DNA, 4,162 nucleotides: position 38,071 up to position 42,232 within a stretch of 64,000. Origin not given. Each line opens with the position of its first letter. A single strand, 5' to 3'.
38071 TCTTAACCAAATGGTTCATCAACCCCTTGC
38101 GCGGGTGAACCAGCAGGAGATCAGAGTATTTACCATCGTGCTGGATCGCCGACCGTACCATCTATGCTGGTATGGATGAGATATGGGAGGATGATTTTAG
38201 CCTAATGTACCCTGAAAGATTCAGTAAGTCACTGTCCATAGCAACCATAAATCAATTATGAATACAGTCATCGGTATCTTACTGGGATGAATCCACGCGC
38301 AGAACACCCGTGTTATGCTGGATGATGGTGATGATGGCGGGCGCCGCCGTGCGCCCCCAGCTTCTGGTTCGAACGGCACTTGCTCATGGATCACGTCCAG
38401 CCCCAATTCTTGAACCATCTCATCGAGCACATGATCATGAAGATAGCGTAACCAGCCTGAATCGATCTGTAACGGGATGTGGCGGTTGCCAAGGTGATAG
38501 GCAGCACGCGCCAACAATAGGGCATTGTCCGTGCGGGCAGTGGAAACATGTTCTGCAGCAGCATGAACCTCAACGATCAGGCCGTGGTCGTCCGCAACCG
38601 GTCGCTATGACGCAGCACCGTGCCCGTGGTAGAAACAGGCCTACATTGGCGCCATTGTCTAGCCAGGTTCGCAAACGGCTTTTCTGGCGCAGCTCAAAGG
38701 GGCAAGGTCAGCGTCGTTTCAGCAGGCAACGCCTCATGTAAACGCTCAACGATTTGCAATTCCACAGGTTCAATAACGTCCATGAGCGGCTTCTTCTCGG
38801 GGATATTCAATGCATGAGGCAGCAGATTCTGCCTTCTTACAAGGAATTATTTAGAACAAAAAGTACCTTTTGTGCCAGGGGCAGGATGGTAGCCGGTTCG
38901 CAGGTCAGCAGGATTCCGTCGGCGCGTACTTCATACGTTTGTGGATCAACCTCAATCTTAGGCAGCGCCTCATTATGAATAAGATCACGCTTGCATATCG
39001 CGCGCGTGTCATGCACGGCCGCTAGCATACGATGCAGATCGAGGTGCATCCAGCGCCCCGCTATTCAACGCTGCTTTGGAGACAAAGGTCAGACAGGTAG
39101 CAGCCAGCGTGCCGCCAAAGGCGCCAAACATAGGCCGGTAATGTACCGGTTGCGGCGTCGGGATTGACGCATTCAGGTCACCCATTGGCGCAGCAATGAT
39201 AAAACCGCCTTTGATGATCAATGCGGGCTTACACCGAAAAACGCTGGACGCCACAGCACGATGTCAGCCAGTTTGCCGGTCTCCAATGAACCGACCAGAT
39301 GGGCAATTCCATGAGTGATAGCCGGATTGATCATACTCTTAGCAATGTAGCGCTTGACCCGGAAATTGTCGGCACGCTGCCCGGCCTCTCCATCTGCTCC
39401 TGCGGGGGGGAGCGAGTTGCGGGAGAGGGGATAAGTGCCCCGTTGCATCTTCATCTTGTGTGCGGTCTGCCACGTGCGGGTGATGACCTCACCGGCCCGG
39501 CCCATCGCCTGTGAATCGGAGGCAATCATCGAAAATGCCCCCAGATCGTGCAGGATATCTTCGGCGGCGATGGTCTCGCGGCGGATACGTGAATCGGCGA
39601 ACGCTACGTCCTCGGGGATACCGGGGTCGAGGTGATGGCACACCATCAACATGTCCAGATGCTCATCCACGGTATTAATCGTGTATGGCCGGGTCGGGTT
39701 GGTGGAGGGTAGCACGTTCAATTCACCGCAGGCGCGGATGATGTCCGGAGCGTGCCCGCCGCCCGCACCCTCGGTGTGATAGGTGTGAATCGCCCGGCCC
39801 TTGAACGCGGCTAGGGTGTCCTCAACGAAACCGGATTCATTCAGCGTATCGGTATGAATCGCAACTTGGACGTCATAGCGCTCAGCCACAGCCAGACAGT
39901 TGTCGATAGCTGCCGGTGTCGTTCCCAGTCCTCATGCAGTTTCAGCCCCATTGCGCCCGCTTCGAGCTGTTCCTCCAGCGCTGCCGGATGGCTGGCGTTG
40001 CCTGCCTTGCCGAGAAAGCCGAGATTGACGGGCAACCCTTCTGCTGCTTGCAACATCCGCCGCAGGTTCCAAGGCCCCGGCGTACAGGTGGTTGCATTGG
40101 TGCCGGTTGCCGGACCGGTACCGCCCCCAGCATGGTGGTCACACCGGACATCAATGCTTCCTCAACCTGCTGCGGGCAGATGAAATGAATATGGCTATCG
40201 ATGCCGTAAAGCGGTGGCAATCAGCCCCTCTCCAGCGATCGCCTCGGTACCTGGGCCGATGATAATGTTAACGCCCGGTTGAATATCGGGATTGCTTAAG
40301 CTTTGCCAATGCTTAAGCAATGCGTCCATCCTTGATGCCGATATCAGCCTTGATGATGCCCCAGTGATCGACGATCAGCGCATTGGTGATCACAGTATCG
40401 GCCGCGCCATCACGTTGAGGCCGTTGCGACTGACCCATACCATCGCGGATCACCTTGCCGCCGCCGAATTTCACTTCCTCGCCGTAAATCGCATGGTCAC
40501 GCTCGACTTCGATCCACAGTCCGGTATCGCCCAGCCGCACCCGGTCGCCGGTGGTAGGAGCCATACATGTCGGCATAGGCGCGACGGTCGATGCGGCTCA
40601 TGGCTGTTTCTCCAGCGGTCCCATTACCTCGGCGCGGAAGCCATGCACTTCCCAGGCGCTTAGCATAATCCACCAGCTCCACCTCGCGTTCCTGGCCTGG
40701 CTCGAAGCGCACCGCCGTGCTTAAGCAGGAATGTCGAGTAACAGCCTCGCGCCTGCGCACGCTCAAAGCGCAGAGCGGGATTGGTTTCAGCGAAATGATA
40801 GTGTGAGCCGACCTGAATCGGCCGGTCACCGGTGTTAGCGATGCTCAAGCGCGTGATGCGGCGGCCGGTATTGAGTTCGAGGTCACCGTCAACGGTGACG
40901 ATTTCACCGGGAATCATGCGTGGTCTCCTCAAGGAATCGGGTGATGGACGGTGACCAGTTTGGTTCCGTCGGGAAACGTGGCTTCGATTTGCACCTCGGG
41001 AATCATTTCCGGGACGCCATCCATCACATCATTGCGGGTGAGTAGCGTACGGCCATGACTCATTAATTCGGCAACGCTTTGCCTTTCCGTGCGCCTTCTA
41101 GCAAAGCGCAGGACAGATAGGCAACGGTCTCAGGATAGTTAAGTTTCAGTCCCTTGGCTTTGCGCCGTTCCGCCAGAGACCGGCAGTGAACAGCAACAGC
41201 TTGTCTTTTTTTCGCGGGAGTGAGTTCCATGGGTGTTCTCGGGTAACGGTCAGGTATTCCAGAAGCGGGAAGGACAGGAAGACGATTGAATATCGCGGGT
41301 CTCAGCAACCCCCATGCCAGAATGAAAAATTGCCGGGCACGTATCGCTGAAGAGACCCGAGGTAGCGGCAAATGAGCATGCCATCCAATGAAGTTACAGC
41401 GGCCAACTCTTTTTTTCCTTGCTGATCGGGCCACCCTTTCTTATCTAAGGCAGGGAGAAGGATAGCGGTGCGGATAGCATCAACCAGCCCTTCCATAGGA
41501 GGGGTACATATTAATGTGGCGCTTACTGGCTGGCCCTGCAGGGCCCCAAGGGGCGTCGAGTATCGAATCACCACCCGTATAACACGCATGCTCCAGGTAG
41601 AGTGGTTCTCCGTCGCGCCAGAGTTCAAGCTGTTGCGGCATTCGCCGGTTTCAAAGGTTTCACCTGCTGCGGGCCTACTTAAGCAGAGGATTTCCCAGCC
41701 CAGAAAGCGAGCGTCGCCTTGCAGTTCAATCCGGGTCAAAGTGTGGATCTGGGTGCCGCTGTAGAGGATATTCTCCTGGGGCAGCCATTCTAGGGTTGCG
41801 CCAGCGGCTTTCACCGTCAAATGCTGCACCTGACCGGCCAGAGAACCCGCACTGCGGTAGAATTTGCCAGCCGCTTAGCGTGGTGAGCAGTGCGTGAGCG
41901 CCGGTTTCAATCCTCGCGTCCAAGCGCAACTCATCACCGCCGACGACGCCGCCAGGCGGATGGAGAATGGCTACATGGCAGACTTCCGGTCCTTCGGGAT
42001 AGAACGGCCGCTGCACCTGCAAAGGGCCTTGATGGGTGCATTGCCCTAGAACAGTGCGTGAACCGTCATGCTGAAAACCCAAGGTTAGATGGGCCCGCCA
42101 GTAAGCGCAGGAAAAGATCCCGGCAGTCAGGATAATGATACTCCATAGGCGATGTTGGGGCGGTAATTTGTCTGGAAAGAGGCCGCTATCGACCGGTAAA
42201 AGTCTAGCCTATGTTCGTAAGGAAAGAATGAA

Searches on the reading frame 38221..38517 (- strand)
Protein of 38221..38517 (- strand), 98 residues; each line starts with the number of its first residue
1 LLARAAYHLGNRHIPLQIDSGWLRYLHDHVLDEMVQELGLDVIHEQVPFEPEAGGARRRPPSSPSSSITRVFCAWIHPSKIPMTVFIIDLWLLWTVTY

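Call 6: search_protein_families(library=pfam, proteins=[window:38221-38517:-], max_evalue=0.01)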
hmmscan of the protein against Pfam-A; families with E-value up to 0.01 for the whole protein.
window:38221-38517:- (98 aa): 1 family
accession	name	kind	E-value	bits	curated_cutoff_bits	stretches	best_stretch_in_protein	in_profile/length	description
PF05194.17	UreE_C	-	2.3e-21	76.3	23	1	2-57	14-68/87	UreE urease accessory protein, C-terminal domain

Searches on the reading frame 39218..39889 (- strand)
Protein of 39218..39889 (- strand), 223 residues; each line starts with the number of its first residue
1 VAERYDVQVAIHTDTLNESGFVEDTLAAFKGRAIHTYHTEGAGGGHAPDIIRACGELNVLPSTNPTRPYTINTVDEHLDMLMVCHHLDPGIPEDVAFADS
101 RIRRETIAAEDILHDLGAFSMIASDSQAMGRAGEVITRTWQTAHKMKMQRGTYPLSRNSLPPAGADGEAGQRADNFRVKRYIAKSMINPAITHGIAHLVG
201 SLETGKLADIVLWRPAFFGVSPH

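Call 5: search_protein_families(library=pfam, proteins=[window:39218-39889:-], max_evalue=0.01)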
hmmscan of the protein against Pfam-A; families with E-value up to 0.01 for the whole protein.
window:39218-39889:- (223 aa): 1 family
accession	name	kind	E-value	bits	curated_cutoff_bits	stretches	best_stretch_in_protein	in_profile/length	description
PF01979.26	Amidohydro_1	-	3.5e-47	161.8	25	1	2-222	144-331/345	Amidohydrolase family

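Call 8: find_related_loci(query=window:39218-39889:-, collection=genome_contigs, flank=10000)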
Query window:39218-39889:- (223 aa) in genome_contigs; peptide patterns used: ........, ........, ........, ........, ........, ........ (x = any residue, [..] = any of these).
600 stretches matched a pattern (row limit reached: there are more); 599 encode a relative of the query (tblastn E <= 1e-3); the best 80 are kept; 80 distinct loci.
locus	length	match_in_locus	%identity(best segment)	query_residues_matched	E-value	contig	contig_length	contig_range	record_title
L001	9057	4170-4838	86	1-222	6e-126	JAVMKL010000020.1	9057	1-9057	MAG: Candidatus Competibacter sp. isolate SCELSE-6-Com RS41505SPAdes_bin.009_0000000020, whole genome shotgun sequence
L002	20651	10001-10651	83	1-222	4e-120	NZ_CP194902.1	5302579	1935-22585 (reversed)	Methylocaldum sp. GT1BB plasmid unnamed, complete sequence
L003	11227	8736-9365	81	1-222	3e-119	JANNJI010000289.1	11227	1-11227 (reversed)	MAG: Gammaproteobacteria bacterium isolate SOY_40_concoct_13 SOY_40_k141_1713503, whole genome shotgun sequence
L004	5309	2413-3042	81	1-222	2e-119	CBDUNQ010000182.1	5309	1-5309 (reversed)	MAG TPA_asm: uncultured Gammaproteobacteria bacterium isolate SRR22808131_binner12_Refined_105 genome assembly, contig:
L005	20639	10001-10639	81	1-222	4e-118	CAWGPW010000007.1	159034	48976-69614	MAG: uncultured delta proteobacterium isolate MFD05502.bin.2.3 genome assembly, contig: contig_21375, whole genome shotg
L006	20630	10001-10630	78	1-222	8e-118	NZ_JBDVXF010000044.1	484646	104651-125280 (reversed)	MAG: Paraglaciecola sp. isolate LC.105.F.D3_287_101 LC_105_F_D3_287_101_000000000044, whole genome shotgun sequence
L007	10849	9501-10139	81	1-222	1e-117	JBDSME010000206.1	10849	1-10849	MAG: Polyangia bacterium isolate cluster1_bin.386 k127_13561418, whole genome shotgun sequence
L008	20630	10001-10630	80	1-222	1e-117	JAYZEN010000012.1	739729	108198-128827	MAG: Pseudomonadota bacterium isolate XB_MAG143 DB_MAG143_0012, whole genome shotgun sequence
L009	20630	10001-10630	80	1-222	1e-117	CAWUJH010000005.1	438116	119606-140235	MAG: uncultured Ketobacter sp. isolate SRR17458625_binner12_12_1705322970 genome assembly, contig: ERZ21854034.8, whole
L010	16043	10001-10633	79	1-222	2e-117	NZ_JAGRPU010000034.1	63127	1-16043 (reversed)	Endozoicomonas sp. ISHI1 NODE_34_length_63127_cov_125.397016, whole genome shotgun sequence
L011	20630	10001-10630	81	1-222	4e-117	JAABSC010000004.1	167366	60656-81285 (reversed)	MAG: Thioalkalivibrio paradoxus isolate S10.Bin039 NODE_4_length_167366_cov_25.3236, whole genome shotgun sequence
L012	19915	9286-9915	80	1-222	4e-117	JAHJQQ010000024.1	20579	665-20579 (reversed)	MAG: Gammaproteobacteria bacterium isolate OS_PC_MetaG.mb.114 OS_PC_MetaG.mb.114_k141_338099, whole genome shotgun seque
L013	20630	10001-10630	79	1-222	2e-116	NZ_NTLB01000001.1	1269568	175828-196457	Mangrovitalea sediminis strain M11-4 Scaffold1_1, whole genome shotgun sequence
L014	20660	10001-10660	79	1-223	2e-116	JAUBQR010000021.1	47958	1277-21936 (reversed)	Microcoleus sp. Pol12B4 NODE_75_length_47958_cov_23.567553, whole genome shotgun sequence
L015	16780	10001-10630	79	1-222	4e-116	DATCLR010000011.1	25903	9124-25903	MAG TPA_asm: Burkholderiales bacterium isolate SMAG_U7127 k141_827513, whole genome shotgun sequence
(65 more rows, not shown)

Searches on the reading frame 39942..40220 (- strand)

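Call 5: search_protein_families(library=pfam, proteins=[window:39942-40220:-], max_evalue=0.01)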
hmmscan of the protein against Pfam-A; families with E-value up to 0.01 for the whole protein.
window:39942-40220:- (92 aa): 1 family
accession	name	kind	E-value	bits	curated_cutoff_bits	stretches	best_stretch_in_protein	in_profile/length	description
PF01979.26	Amidohydro_1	-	0.0018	18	25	1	6-32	6-47/345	Amidohydrolase family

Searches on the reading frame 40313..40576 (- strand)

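Call 5: search_protein_families(library=pfam, proteins=[window:40313-40576:-], max_evalue=0.01)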
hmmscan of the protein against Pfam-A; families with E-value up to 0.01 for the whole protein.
window:40313-40576:- (87 aa): 1 family
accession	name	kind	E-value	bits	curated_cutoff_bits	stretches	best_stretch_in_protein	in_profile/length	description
PF00449.26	Urease_alpha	-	3.7e-40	137.4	23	1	6-87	13-94/121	Urease alpha-subunit, N-terminal domain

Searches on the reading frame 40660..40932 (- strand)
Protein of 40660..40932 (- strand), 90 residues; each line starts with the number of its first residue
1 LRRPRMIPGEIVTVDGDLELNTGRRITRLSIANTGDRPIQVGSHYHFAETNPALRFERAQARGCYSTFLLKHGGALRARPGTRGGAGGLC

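Call 5: search_protein_families(library=pfam, proteins=[window:40660-40932:-], max_evalue=0.01)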
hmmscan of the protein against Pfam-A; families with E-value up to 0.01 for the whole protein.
window:40660-40932:- (90 aa): 1 family
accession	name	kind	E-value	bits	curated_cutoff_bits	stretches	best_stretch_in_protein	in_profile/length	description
PF00699.25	Urease_beta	-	4e-23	81.7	25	1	8-82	1-73/98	Urease beta subunit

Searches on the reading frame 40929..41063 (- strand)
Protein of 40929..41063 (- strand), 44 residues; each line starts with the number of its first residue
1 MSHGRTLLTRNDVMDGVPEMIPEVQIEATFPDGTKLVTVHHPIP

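Call 5: search_protein_families(library=pfam, proteins=[window:40929-41063:-], max_evalue=0.01)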
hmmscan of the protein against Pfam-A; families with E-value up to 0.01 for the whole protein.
window:40929-41063:- (44 aa): 1 family
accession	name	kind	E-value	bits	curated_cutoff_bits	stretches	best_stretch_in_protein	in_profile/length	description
PF00547.23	Urease_gamma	-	7.2e-19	68.4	23.9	1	1-43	57-99/99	Urease, gamma subunit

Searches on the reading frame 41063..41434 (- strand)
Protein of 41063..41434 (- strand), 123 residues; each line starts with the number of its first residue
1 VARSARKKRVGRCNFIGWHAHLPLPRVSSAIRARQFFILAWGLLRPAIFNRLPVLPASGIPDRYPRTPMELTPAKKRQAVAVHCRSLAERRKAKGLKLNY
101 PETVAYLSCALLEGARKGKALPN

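Call 5: search_protein_families(library=pfam, proteins=[window:41063-41434:-], max_evalue=0.01)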
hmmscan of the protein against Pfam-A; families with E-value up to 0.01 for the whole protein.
window:41063-41434:- (123 aa): 1 family
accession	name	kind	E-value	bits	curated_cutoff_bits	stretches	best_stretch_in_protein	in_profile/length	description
PF00547.23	Urease_gamma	-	1.9e-11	44.6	23.9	1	69-120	1-52/99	Urease, gamma subunit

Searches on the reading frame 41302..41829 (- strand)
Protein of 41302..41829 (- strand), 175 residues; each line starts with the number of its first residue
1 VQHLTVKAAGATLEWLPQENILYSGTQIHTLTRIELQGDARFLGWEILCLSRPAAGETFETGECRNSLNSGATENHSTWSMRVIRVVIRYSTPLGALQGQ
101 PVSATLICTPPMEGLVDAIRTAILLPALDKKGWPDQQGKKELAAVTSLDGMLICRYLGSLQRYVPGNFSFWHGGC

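Call 5: search_protein_families(library=pfam, proteins=[window:41302-41829:-], max_evalue=0.01)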
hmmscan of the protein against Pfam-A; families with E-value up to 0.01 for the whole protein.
window:41302-41829:- (175 aa): 1 family
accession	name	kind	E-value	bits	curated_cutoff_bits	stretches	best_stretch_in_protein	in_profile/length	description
PF01774.22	UreD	-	3.7e-23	83.1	27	1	8-159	54-197/201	UreD urease accessory protein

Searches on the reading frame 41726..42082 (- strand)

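Call 5: search_protein_families(library=pfam, proteins=[window:41726-42082:-], max_evalue=0.01)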
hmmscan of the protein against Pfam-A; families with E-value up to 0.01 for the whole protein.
window:41726-42082:- (118 aa): 1 family
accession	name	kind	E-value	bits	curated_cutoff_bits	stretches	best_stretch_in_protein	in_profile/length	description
PF01774.22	UreD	-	2.5e-08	34.7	27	1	39-70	2-33/201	UreD urease accessory protein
